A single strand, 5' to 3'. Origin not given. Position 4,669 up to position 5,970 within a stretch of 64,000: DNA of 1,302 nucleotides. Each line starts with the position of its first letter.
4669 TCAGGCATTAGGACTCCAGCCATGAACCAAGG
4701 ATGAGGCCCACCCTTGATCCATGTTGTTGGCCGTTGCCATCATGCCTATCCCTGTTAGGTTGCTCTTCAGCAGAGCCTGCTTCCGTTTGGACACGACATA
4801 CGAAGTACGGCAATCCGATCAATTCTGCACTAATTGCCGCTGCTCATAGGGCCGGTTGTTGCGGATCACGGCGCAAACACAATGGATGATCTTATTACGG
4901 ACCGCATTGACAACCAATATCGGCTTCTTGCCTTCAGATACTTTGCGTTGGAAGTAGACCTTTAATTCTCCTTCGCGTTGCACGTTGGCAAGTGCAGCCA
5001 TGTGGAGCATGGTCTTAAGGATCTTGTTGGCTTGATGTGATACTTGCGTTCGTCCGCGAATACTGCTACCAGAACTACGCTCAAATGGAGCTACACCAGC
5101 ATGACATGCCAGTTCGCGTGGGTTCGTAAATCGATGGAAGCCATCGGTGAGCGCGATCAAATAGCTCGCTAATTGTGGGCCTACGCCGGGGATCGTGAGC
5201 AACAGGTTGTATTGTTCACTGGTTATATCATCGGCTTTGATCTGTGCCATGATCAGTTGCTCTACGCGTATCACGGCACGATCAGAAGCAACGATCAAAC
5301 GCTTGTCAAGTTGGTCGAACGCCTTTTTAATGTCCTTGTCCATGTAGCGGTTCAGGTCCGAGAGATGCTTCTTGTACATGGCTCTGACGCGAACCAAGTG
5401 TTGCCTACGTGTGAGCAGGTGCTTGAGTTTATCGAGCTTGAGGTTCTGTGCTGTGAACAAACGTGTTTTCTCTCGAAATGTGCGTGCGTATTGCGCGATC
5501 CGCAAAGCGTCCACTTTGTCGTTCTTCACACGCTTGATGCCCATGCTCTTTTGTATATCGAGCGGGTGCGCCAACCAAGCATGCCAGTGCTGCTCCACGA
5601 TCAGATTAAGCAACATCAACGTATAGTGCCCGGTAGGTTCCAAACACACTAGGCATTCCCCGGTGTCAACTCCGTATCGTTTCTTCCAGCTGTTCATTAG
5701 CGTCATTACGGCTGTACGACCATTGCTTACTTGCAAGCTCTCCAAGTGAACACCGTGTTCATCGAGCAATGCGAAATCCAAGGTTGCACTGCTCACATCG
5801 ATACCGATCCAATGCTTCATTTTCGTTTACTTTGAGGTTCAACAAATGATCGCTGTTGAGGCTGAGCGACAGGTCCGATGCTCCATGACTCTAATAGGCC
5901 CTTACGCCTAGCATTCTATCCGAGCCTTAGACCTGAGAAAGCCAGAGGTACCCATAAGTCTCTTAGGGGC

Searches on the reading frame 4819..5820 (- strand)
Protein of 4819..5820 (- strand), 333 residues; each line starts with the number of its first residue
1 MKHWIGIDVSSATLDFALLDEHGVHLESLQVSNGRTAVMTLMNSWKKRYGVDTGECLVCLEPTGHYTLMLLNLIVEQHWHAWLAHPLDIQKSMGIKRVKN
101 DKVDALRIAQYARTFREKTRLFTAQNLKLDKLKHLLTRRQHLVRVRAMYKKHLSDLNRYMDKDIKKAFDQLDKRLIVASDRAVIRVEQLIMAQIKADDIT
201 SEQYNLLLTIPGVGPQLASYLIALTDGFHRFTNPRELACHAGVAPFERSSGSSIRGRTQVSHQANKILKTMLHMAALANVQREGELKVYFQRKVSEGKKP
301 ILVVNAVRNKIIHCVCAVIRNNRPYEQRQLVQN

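Call 9: search_protein_families(library=pfam, proteins=[window:4819-5820:-])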
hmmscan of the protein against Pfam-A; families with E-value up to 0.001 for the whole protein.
window:4819-5820:- (333 aa): 2 families
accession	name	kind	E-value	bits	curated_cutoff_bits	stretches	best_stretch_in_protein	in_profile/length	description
PF02371.22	Transposase_20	-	1.4e-21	77.1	21.3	1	205-289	2-85/87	Transposase IS116/IS110/IS902 family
PF01548.23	DEDD_Tnp_IS110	-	6.2e-20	72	29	1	5-154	1-147/155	Transposase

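Call 14: find_encoding_contigs(protein=window:4819-5820:-, flank=6000, max_places=10)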
Protein window:4819-5820:- (333 aa): 23 contigs read that carry it; 10 places shown.
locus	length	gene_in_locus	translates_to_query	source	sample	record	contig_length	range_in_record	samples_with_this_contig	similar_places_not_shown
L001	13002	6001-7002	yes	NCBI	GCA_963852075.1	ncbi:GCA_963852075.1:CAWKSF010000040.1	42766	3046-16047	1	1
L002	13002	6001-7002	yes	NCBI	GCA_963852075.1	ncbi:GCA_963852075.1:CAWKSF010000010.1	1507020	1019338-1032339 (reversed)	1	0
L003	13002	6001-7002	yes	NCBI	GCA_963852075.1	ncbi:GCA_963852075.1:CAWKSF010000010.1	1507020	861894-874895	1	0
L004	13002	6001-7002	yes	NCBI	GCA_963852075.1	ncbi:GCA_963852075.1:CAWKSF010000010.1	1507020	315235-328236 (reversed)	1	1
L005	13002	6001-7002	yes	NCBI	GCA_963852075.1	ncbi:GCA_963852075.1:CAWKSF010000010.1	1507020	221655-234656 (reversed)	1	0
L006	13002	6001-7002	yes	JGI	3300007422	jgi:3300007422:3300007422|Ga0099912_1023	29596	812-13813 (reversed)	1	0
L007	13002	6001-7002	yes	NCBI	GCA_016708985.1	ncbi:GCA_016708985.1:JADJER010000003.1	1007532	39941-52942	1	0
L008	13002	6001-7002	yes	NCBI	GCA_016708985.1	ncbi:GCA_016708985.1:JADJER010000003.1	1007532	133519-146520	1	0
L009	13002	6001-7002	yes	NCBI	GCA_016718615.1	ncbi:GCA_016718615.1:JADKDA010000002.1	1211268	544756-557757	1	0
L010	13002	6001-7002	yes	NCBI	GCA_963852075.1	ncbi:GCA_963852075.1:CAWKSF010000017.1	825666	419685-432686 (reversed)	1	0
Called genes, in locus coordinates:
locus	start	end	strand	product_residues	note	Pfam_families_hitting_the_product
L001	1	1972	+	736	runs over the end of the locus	PF17293:Arm-DNA-bind_5, PF00145:DNA_methylase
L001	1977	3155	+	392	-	PF15515:MvaI_BcnI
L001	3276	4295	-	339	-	PF19408:PKD_6, PF18962:Por_Secre_tail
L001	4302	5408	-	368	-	-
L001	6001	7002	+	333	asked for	PF01548:DEDD_Tnp_IS110, PF02371:Transposase_20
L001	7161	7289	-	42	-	-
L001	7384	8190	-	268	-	-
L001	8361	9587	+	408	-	PF14294:DUF4372, PF01609:DDE_Tnp_1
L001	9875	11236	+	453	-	PF07894:SACK1 (weak), PF13091:PLDc_2, PF00226:DnaJ (faint)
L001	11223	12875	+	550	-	-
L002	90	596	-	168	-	PF13776:DUF4172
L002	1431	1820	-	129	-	PF11964:SpoIIAA-like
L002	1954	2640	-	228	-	-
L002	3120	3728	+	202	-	-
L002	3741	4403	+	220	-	-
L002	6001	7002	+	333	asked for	PF01548:DEDD_Tnp_IS110, PF02371:Transposase_20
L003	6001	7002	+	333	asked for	PF01548:DEDD_Tnp_IS110, PF02371:Transposase_20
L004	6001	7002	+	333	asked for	PF01548:DEDD_Tnp_IS110, PF02371:Transposase_20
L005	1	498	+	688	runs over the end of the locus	PF00171:Aldedh, PF01575:MaoC_dehydratas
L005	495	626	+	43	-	-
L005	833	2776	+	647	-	PF13476:AAA_23 (faint)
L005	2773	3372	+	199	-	-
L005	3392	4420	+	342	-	-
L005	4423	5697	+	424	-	-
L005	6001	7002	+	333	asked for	PF01548:DEDD_Tnp_IS110, PF02371:Transposase_20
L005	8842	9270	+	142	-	-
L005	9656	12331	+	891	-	PF05572:Peptidase_M43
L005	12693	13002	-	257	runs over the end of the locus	-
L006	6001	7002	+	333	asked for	PF01548:DEDD_Tnp_IS110, PF02371:Transposase_20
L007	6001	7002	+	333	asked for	PF01548:DEDD_Tnp_IS110, PF02371:Transposase_20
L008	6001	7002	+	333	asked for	PF01548:DEDD_Tnp_IS110, PF02371:Transposase_20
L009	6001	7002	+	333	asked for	PF01548:DEDD_Tnp_IS110, PF02371:Transposase_20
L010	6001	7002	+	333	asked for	PF01548:DEDD_Tnp_IS110, PF02371:Transposase_20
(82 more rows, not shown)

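Call 35: find_homologous_proteins(query=L005:9656-12331:+, max_evalue=1e-30)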
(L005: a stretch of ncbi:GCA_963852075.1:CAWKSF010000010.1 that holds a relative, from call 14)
Query L005:9656-12331:+ (891 aa): 61 proteins with E <= 1e-30 among 8000 candidates.
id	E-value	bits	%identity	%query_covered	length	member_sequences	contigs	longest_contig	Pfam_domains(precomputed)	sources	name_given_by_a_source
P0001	0.0e+0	2070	100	100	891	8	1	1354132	PF05572.20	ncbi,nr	ncbi:MAG: hypothetical protein IPF95_12200 [Flavobacteriales bacterium]|nr:hypothetical protein [Fla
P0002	0.0e+0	1519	75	97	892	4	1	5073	PF05572.20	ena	-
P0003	0.0e+0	1498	74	97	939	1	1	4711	PF05572.20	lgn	-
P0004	0.0e+0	1495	73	100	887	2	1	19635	PF05572.20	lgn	-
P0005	0.0e+0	1444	78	90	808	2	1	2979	PF05572.20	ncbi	ncbi:MAG: M43 family zinc metalloprotease, partial [Flavobacteriales bacterium]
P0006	0.0e+0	1440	71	100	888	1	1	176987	PF05572.20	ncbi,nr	ncbi:MAG: hypothetical protein IPP83_10430 [Flavobacteriales bacterium]|nr:hypothetical protein [Fla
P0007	0.0e+0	1411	70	100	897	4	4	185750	-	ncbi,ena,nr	ncbi:MAG: hypothetical protein IT226_05460 [Flavobacteriales bacterium]|nr:hypothetical protein [Fla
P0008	0.0e+0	1411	70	98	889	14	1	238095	-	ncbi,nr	ncbi:MAG: hypothetical protein IPO60_08400 [Flavobacteriales bacterium]|nr:hypothetical protein [Fla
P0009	0.0e+0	1389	68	98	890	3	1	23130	PF05572.20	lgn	-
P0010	0.0e+0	1367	68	98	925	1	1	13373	PF05572.20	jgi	jgi:hypothetical protein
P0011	0.0e+0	1362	67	98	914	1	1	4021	-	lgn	-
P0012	0.0e+0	1361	79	84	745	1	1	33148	PF05572.20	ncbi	ncbi:MAG: M43 family zinc metalloprotease, partial [Flavobacteriales bacterium]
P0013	0.0e+0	1342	66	97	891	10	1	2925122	-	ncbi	-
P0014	0.0e+0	1334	66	98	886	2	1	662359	PF05572.20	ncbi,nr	ncbi:MAG: hypothetical protein IPL77_07120 [Flavobacteriales bacterium]|nr:hypothetical protein [Fla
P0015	0.0e+0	1328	65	98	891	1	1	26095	PF05572.20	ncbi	-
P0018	0.0e+0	1298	64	97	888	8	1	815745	PF18962.8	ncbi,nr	ncbi:MAG: hypothetical protein IPN85_03120 [Flavobacteriales bacterium]|nr:hypothetical protein [Fla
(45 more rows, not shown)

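Call 37: find_encoding_contigs(protein=P0006, flank=8000, max_places=2)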
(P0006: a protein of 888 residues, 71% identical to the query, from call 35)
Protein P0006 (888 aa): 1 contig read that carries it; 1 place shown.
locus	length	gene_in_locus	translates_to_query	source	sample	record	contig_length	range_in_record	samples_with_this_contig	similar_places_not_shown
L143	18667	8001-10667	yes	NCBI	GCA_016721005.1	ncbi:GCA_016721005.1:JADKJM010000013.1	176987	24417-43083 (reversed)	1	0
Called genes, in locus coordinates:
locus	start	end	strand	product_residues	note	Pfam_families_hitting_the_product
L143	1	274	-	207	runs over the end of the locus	-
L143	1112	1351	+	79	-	PF13560:HTH_31, PF12844:HTH_19 (weak), PF01381:HTH_3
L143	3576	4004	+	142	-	PF02566:OsmC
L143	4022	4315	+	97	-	PF07883:Cupin_2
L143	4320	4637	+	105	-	-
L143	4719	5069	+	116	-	PF02627:CMD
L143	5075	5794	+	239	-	PF00106:adh_short, PF01370:Epimerase (weak), PF08659:KR, PF13561:adh_short_C2, PF08643:DUF1776 (weak)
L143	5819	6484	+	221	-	PF00175:NAD_binding_1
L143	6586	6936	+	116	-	PF04343:DUF488, PF22751:DUF488-N3a, PF22752:DUF488-N3i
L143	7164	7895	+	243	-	-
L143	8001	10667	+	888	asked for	PF05572:Peptidase_M43 (faint)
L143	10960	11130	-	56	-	-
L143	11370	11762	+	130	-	PF18899:DUF5655 (weak), PF08818:DUF1801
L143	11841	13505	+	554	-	PF18962:Por_Secre_tail (faint)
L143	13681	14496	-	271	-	PF04187:Cofac_haem_bdg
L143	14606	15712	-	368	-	-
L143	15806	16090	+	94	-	-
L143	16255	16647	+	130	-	PF13564:DoxX_2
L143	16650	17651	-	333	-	PF03301:Trp_dioxygenase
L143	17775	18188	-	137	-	PF16231:DUF4890 (weak)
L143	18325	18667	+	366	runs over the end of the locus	-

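Call 38: find_encoding_contigs(protein=P0008, flank=8000, max_places=2)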
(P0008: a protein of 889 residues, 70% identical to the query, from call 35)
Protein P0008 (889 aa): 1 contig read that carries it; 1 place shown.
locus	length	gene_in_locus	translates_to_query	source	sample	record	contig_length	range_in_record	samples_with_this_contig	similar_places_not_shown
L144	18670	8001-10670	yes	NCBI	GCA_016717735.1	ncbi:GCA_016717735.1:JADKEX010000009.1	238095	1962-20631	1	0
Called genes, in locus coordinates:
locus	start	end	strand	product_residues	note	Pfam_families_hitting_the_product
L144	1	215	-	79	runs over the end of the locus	PF13676:TIR_2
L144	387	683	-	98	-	PF12643:MazG-like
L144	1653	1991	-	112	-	PF05016:ParE_toxin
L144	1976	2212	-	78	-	-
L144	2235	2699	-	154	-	-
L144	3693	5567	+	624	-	PF01053:Cys_Met_Meta_PP (faint)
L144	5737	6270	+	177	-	-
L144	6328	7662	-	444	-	PF09603:Fib_succ_major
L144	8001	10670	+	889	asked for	-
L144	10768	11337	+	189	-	PF07366:SnoaL, PF12680:SnoaL_2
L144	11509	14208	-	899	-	PF07969:Amidohydro_3, PF01979:Amidohydro_1 (weak), PF01103:Omp85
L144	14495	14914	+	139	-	PF01451:LMWPc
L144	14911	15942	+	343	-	PF01758:SBF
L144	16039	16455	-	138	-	PF01638:HxlR, PF13601:HTH_34 (weak)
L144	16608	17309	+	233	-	PF03807:F420_oxidored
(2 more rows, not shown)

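Call 39: find_encoding_contigs(protein=P0004, flank=8000, max_places=2)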
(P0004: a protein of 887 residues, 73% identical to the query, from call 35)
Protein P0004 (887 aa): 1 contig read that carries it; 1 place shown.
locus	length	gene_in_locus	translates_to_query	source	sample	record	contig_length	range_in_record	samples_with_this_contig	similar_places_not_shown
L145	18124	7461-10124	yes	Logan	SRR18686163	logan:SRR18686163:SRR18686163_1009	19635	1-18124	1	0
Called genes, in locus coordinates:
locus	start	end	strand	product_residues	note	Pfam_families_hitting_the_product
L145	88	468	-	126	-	-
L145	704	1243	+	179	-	-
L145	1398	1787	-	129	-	-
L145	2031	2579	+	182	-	PF08020:DUF1706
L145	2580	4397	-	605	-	-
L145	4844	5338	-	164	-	-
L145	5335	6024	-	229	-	-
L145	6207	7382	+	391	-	PF07786:HGSNAT_cat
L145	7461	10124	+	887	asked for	PF05572:Peptidase_M43 (weak)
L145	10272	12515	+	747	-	PF15902:Sortilin-Vps10 (faint), PF02012:BNR (faint), PF14870:PSII_BNR, PF18962:Por_Secre_tail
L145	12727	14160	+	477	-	PF18962:Por_Secre_tail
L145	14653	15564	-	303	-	PF09603:Fib_succ_major, PF18962:Por_Secre_tail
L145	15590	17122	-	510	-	PF18962:Por_Secre_tail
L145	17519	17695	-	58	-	-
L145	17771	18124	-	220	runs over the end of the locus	PF00211:Guanylate_cyc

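Call 40: find_encoding_contigs(protein=P0012, flank=8000, max_places=2)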
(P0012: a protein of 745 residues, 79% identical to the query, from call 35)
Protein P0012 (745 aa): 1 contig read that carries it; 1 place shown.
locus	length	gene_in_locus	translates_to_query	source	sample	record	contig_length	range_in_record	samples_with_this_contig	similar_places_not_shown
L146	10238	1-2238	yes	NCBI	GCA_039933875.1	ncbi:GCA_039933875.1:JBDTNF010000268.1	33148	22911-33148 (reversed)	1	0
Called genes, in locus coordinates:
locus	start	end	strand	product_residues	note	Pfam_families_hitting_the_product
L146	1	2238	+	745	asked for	PF05572:Peptidase_M43 (weak)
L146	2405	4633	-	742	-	PF06832:BiPBP_C (weak)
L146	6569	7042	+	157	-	-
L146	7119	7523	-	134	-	PF07366:SnoaL (faint), PF12680:SnoaL_2, PF20409:SnoaL_5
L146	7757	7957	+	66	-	PF11127:YgaP-like_TM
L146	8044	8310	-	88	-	-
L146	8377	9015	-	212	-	PF00578:AhpC-TSA, PF08534:Redoxin, PF10417:1-cysPrx_C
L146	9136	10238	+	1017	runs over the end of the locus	PF07494:Reg_prop (faint), PF07495:Y_Y_Y, PF07730:HisKA_3, PF02518:HATPase_c, PF13581:HATPase_c_2 (faint)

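Call 81: search_protein_families(library=pfam, proteins=[L143:1814-2674:+, L143:2353-3261:+, L143:1787-2479:-], max_evalue=0.001)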
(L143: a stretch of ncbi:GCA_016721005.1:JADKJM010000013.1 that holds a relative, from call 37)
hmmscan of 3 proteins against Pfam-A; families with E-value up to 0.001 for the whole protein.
L143:1814-2674:+ (286 aa): 1 family
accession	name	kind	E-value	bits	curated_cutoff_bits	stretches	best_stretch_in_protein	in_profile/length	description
PF01546.33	Peptidase_M20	-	2.9e-05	24.5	24.6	1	73-163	1-91/206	Peptidase family M20/M25/M40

L143:2353-3261:+ (302 aa): 2 families
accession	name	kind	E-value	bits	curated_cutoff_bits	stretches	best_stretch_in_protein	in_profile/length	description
PF01546.33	Peptidase_M20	-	1.7e-05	25.3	24.6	1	131-298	112-203/206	Peptidase family M20/M25/M40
PF07687.19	M20_dimer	-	0.00017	21.9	21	1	59-112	51-104/107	Peptidase dimerisation domain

L143:1787-2479:- (230 aa): 0 families

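Call 83: find_encoding_contigs(protein=P0013, flank=10000, max_places=1)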
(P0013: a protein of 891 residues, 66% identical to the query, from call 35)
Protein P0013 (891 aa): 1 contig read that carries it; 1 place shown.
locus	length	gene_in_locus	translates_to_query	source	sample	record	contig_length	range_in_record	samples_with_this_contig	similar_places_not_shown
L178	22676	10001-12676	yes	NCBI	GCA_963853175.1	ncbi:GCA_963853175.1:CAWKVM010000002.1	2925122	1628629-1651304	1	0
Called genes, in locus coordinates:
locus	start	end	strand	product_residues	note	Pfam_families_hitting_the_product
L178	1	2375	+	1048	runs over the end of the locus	PF25778:DUF7948, PF06739:SBBP (faint), PF00801:PKD (weak), PF18911:PKD_4 (weak), PF00801:PKD, PF18911:PKD_4, PF13585:CHU_C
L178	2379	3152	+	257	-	PF13489:Methyltransf_23, PF01209:Ubie_methyltran, PF13847:Methyltransf_31, PF08241:Methyltransf_11, PF08242:Methyltransf_12, PF13649:Methyltransf_25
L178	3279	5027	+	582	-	PF00515:TPR_1 (faint), PF13424:TPR_12 (weak), PF06580:His_kinase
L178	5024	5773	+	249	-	PF00072:Response_reg, PF04397:LytTR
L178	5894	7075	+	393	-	PF25852:DUF6242_C (faint), PF14870:PSII_BNR (weak), PF15902:Sortilin-Vps10 (faint), PF02012:BNR (faint), PF18962:Por_Secre_tail (weak)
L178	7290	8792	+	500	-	-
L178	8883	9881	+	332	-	PF18962:Por_Secre_tail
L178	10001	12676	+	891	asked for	-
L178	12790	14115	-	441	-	PF10117:McrBC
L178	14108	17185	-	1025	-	PF01878:EVE (weak), PF07728:AAA_5, PF28529:McrB_lid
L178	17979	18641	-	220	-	-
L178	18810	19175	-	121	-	-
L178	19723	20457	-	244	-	PF00072:Response_reg, PF00196:GerE (weak)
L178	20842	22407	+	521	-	PF04851:ResIII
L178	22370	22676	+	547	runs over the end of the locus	-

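Call 84: find_encoding_contigs(protein=P0014, flank=10000, max_places=1)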
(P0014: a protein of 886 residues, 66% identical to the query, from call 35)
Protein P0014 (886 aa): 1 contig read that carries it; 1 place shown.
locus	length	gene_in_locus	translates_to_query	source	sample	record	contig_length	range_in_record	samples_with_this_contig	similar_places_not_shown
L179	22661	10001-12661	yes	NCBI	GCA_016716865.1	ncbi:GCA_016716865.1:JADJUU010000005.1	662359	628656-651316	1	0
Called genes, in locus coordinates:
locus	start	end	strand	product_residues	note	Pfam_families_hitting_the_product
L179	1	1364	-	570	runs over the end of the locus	PF09972:DUF2207, PF20990:DUF2207_C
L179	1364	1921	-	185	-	PF04011:LemA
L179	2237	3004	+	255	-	PF02633:Creatininase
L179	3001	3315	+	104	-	-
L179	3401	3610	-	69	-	-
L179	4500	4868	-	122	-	PF07366:SnoaL, PF12680:SnoaL_2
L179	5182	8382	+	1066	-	PF25778:DUF7948, PF06739:SBBP (weak), PF18911:PKD_4 (weak), PF00801:PKD (weak), PF18911:PKD_4, PF00801:PKD, PF13585:CHU_C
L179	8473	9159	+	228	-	PF13489:Methyltransf_23, PF01209:Ubie_methyltran, PF13847:Methyltransf_31, PF08241:Methyltransf_11, PF08242:Methyltransf_12, PF13649:Methyltransf_25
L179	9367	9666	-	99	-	PF02452:PemK_toxin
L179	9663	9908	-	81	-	-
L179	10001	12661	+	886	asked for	PF05572:Peptidase_M43 (weak)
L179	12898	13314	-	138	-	PF04480:DUF559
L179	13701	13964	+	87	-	-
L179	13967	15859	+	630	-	PF06832:BiPBP_C (weak)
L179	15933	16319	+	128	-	-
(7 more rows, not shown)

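Call 85: find_encoding_contigs(protein=P0018, flank=10000, max_places=1)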
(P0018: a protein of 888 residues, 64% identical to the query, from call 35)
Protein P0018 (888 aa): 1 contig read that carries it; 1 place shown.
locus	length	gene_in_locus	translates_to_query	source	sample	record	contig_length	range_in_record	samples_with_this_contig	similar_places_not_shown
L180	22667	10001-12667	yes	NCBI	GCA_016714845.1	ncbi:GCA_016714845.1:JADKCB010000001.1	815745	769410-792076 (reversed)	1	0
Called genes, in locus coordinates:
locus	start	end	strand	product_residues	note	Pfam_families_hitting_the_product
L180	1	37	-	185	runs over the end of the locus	PF04011:LemA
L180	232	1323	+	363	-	PF01757:Acyl_transf_3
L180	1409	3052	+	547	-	PF00916:Sulfate_transp, PF01740:STAS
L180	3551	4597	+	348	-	PF07494:Reg_prop (faint), PF08450:SGL (faint)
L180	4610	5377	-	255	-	PF00561:Abhydrolase_1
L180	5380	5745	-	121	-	-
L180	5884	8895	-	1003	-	PF11617:Cu-binding_MopE, PF00526:Dicty_CTDC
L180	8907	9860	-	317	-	-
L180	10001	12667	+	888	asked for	PF18962:Por_Secre_tail (weak)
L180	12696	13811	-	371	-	-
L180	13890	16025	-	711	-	-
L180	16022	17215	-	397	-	-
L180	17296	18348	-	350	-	PF10137:CAP12-PCTIR_TIR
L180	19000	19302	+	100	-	-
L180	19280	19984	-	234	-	-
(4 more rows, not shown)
